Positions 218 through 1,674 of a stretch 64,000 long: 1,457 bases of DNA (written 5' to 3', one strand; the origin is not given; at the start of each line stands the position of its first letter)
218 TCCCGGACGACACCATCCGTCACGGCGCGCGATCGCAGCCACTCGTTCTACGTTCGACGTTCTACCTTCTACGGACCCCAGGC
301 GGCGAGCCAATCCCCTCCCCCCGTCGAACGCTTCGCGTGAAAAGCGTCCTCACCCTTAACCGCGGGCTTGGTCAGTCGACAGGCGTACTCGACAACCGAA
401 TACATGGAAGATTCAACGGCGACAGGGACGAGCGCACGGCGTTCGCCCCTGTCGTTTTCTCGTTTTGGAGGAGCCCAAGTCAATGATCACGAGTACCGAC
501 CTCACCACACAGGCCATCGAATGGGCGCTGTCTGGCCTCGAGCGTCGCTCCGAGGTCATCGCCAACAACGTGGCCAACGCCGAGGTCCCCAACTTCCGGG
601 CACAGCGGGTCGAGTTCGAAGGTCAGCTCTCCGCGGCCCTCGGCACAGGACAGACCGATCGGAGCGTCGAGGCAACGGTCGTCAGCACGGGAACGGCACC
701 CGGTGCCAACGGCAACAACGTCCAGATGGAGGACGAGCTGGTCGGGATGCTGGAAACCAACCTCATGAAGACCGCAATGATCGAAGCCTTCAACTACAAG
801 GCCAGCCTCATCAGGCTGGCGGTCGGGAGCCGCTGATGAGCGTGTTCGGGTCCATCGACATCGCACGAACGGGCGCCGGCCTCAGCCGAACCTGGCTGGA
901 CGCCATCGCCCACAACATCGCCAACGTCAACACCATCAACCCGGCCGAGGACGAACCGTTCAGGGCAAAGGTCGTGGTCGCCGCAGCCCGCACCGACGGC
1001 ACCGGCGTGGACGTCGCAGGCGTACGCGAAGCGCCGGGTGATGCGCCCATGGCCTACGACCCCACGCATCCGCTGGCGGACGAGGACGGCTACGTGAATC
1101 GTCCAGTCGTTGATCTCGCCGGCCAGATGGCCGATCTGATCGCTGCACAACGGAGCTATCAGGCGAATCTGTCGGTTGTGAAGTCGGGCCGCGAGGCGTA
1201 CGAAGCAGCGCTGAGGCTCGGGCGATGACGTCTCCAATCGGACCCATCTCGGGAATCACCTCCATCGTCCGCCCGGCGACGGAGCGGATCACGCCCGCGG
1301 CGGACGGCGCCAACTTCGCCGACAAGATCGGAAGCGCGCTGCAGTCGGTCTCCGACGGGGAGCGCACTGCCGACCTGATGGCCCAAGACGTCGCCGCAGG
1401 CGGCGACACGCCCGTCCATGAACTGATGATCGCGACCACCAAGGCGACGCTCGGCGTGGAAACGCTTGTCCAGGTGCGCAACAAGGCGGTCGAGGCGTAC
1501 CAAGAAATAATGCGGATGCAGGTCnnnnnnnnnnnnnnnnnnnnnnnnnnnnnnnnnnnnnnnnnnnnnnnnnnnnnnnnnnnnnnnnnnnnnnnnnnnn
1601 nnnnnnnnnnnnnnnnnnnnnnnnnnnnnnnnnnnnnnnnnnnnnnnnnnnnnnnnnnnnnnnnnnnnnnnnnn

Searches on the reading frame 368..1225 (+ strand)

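Call 24: search_protein_families(library=pfam, proteins=[window:368-1225:+], max_evalue=0.1)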
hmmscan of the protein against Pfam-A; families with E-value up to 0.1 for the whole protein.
window:368-1225:+ (286 aa): 2 families
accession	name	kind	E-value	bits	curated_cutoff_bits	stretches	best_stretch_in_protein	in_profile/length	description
PF06429.18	Flg_bbr_C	-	1.8e-09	37.4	23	1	240-284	2-46/46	Flagellar basal body rod FlgEFG protein C-terminal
PF00460.25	Flg_bb_rod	-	0.018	15.5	20.7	1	165-189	3-27/31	Flagella basal body rod protein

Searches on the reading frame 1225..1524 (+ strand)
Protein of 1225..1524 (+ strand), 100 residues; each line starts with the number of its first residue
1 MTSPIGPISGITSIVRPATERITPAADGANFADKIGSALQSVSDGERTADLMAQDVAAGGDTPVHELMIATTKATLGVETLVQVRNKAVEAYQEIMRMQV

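Call 24: search_protein_families(library=pfam, proteins=[window:1225-1524:+], max_evalue=0.1)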
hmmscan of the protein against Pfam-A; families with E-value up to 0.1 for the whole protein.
window:1225-1524:+ (100 aa): 1 family
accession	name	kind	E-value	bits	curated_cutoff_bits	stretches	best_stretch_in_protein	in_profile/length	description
PF02049.23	FliE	-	6.8e-25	87.5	22.4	1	23-100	12-89/89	Flagellar hook-basal body complex protein FliE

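Call 26: find_encoding_contigs(protein=window:1225-1524:+, flank=10000, max_places=2)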
Protein window:1225-1524:+ (100 aa): no gene with exactly this product is on record in the collection.

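Call 74: find_homologous_proteins(query=window:1225-1524:+, max_evalue=1e-20)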
Query window:1225-1524:+ (100 aa): 78 proteins with E <= 1e-20 among 628 candidates.
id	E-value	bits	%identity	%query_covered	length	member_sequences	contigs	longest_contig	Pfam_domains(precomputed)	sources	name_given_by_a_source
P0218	5.4e-55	201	99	100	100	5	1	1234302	PF02049.24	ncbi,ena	-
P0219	1.3e-44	168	83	100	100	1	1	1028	PF02049.24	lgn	-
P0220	2.2e-43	164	83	100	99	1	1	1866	PF02049.24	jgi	jgi:flagellar hook-basal body complex protein FliE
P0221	1.9e-42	161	83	100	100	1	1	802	PF02049.24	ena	-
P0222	7.1e-40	153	85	82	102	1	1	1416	PF02049.24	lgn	-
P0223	9.0e-39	149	78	100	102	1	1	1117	PF02049.24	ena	-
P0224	1.5e-37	145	77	100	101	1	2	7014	PF02049.24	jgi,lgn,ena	jgi:flagellar hook-basal body complex protein FliE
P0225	1.9e-37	145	78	100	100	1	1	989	PF02049.24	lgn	-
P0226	5.3e-37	144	74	100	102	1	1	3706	PF02049.24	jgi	jgi:flagellar hook-basal body complex protein FliE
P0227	1.1e-36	143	75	100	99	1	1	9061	PF02049.24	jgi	jgi:flagellar hook-basal body complex protein FliE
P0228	1.2e-36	142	74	100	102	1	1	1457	PF02049.24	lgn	-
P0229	1.9e-36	142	76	100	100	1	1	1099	PF02049.24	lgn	-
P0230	2.5e-35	138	72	100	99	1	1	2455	PF02049.24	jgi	jgi:flagellar hook-basal body complex protein FliE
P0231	3.4e-35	138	74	100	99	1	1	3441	PF02049.24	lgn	-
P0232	7.9e-35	137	74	100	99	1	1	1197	PF02049.24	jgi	jgi:flagellar hook-basal body complex protein FliE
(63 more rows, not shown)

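Call 75: find_encoding_contigs(protein=P0218, flank=10000, max_places=1)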
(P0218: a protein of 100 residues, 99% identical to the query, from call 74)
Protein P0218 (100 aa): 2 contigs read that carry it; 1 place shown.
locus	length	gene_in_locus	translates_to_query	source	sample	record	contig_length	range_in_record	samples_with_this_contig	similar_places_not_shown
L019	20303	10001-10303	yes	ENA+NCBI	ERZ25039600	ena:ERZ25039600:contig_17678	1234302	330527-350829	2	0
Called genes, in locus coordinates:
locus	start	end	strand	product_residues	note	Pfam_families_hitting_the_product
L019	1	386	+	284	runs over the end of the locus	PF00669:Flagellin_N, PF00700:Flagellin_C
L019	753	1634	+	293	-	PF09037:Sulphotransf, PF13469:Sulfotransfer_3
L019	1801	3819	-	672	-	PF00535:Glycos_transf_2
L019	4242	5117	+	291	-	PF00669:Flagellin_N, PF00700:Flagellin_C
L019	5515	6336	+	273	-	PF00669:Flagellin_N, PF00700:Flagellin_C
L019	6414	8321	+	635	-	PF02465:FliD_N, PF07196:Flagellin_IN (weak), PF07195:FliD_C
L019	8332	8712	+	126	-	PF02561:FliS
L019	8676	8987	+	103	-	-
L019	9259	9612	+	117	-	-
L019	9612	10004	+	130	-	PF06429:Flg_bbr_C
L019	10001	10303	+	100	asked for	PF02049:FliE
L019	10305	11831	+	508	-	PF01514:YscJ_FliF, PF08345:YscJ_FliF_C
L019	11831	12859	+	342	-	PF03448:MgtE_N (faint), PF14842:FliG_N, PF14841:FliG_M, PF14842:FliG_N (weak), PF01706:FliG_C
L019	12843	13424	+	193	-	PF02108:FliH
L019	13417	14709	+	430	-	PF02874:ATP-synt_ab_N (weak), PF00006:ATP-synt_ab, PF00005:ABC_tran (weak), PF18269:T3SS_ATPase_C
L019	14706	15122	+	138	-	PF02050:FliJ (weak)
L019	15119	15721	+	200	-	PF01464:SLT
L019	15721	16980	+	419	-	-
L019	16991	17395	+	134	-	PF03963:FlgD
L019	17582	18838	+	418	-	PF00460:Flg_bb_rod, PF22692:LlgE_F_G_D1, PF07559:FlgE_D2, PF06429:Flg_bbr_C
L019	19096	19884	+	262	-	PF20560:MotA_N (weak), PF01618:MotA_ExbB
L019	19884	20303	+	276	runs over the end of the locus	PF13677:MotB_plug, PF00691:OmpA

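Call 76: search_protein_families(library=pfam, proteins=[L019:8676-8984:+, L019:9259-9609:+, L019:15721-16977:+], max_evalue=5)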
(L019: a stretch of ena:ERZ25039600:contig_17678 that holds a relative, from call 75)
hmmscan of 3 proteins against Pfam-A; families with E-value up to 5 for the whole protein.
L019:8676-8984:+ (103 aa): 1 family
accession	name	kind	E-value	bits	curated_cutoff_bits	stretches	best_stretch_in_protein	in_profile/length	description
PF20690.3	bDLD3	-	0.033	14.6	27.1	1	8-39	9-40/73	Bacterial Death-like domain 3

L019:9259-9609:+ (117 aa): 1 family
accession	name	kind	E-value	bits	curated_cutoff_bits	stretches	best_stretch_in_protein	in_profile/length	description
PF00460.25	Flg_bb_rod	-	2.7e-05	24.5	20.7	1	15-39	7-31/31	Flagella basal body rod protein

L019:15721-16977:+ (419 aa): 0 families
